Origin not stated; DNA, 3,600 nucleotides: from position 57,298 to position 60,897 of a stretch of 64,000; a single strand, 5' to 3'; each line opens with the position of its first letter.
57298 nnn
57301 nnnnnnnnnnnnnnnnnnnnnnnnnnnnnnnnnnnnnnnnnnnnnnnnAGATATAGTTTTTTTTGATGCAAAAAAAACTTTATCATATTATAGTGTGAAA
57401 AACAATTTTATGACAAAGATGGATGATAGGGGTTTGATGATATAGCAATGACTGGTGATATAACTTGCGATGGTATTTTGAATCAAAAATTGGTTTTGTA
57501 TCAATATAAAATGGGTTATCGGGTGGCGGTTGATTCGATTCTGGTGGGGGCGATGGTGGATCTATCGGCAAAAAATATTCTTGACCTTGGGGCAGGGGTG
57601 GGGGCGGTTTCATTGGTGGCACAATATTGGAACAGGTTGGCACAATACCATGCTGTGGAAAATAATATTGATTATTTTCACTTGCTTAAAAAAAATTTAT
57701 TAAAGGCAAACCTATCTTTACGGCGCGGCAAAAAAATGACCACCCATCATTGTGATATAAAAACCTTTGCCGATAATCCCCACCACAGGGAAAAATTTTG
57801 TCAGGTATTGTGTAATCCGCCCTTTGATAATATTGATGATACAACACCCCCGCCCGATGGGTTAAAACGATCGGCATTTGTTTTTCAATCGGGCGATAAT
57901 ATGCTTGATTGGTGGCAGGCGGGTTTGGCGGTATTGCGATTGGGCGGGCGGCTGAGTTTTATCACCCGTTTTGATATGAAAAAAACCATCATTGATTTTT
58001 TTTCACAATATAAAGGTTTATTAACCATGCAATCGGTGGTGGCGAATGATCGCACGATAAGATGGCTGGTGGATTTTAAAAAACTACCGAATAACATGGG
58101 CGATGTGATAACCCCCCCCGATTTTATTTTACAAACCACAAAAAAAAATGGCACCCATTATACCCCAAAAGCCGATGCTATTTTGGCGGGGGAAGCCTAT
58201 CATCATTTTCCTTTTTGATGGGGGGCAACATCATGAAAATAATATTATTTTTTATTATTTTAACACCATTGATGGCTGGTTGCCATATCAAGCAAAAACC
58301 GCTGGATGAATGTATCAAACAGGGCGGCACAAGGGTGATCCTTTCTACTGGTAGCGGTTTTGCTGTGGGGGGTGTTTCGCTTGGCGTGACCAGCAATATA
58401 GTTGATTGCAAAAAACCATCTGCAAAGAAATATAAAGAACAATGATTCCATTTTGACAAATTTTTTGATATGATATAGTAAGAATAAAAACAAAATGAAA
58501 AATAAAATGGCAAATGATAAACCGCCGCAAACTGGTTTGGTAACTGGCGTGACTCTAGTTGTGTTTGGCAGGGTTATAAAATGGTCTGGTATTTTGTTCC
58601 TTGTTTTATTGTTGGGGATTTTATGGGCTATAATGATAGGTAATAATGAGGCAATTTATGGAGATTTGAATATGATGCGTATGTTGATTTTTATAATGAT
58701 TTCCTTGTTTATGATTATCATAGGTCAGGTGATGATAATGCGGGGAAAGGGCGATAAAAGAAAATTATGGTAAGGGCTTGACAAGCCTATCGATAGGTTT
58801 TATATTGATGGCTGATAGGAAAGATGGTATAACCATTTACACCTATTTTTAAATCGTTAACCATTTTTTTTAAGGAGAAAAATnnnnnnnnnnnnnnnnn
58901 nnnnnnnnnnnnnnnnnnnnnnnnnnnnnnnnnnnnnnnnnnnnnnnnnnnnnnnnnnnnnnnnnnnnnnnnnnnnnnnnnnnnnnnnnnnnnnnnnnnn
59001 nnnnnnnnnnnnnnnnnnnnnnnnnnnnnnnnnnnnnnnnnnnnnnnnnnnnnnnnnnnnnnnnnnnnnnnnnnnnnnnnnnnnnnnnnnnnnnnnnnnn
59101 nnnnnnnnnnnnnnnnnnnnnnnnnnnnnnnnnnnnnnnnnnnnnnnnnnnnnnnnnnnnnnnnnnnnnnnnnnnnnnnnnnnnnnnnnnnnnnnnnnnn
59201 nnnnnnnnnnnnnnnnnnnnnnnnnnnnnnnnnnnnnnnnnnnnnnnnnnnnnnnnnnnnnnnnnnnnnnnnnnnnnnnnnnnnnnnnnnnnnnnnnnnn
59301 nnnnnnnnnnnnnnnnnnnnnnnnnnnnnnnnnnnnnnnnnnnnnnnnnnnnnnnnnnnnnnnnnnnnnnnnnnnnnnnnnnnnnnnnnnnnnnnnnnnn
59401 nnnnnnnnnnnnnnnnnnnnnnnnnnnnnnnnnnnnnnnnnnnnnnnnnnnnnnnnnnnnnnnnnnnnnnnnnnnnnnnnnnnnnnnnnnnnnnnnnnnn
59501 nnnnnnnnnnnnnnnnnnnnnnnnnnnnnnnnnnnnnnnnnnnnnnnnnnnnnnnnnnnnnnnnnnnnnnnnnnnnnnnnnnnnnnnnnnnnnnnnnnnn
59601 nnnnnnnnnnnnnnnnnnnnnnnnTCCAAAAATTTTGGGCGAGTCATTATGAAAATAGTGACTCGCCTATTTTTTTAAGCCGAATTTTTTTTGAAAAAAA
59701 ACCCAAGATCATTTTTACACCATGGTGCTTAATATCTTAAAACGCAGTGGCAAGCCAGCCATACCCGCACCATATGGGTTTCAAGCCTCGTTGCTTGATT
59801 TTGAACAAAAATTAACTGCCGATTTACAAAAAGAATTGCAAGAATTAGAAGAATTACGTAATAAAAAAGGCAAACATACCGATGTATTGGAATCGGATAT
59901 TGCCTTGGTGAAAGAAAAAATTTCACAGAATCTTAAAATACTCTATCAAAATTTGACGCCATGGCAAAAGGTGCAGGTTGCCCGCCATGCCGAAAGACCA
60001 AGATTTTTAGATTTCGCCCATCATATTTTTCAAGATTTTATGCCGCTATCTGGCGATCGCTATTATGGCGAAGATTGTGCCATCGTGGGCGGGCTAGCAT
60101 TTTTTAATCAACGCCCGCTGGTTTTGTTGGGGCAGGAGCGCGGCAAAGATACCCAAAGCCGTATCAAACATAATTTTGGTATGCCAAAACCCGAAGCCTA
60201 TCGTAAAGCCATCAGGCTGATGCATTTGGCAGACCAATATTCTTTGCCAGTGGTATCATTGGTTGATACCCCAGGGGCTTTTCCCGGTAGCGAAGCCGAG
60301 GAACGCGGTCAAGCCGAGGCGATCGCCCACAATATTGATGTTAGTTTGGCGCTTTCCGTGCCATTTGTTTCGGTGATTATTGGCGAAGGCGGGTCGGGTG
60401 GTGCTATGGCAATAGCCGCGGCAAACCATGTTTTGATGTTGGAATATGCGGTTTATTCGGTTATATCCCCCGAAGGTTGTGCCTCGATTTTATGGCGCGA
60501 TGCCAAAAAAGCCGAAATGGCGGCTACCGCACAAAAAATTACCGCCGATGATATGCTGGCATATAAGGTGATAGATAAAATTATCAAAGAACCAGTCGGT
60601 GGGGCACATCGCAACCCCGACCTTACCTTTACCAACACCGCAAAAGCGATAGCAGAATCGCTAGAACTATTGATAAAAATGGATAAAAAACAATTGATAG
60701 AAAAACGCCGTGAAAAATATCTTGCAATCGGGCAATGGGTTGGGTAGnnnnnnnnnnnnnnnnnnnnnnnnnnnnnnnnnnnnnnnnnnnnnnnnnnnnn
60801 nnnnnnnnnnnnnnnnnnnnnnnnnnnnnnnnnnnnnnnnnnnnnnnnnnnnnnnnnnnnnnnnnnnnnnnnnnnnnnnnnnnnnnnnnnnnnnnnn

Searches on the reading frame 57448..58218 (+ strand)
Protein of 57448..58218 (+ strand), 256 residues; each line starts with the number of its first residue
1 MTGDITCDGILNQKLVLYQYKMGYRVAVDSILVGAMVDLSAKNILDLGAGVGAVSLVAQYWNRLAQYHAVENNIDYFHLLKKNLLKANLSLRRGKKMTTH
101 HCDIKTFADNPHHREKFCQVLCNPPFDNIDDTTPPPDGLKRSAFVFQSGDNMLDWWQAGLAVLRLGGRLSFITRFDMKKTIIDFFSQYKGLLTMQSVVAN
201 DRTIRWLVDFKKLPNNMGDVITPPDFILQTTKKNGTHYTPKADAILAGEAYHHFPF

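Call 90: find_encoding_contigs(protein=window:57448-58218:+, flank=10000, max_places=5)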
Protein window:57448-58218:+ (256 aa): 1 contig read that carries it; 1 place shown.
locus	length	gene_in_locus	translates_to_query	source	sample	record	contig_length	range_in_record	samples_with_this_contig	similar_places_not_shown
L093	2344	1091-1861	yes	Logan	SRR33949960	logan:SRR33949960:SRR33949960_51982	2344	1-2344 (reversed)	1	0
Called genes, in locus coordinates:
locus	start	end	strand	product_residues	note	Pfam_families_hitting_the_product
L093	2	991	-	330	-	?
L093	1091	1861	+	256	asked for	PF05175:MTS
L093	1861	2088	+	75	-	-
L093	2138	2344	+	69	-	?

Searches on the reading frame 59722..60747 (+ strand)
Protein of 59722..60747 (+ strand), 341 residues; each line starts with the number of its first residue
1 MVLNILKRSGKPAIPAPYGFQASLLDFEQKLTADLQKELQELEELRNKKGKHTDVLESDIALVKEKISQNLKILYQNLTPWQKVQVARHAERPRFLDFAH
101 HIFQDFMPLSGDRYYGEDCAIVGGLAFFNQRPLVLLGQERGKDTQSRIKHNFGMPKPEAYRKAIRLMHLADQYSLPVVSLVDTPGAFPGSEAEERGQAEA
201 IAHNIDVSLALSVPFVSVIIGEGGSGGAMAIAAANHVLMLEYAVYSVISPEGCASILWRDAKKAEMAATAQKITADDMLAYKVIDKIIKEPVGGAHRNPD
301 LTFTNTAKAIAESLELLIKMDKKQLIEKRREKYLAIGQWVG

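Call 91: find_encoding_contigs(protein=window:59722-60747:+, flank=10000, max_places=5)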
Protein window:59722-60747:+ (341 aa): 1 contig read that carries it; 1 place shown.
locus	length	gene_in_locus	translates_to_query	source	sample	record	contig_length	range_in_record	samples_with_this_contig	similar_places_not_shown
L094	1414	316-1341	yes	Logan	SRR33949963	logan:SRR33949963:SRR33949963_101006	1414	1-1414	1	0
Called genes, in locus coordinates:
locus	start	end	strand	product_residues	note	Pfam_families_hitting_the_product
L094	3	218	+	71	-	?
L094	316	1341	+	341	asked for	PF03255:ACCA, PF01039:Carboxyl_trans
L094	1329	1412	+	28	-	?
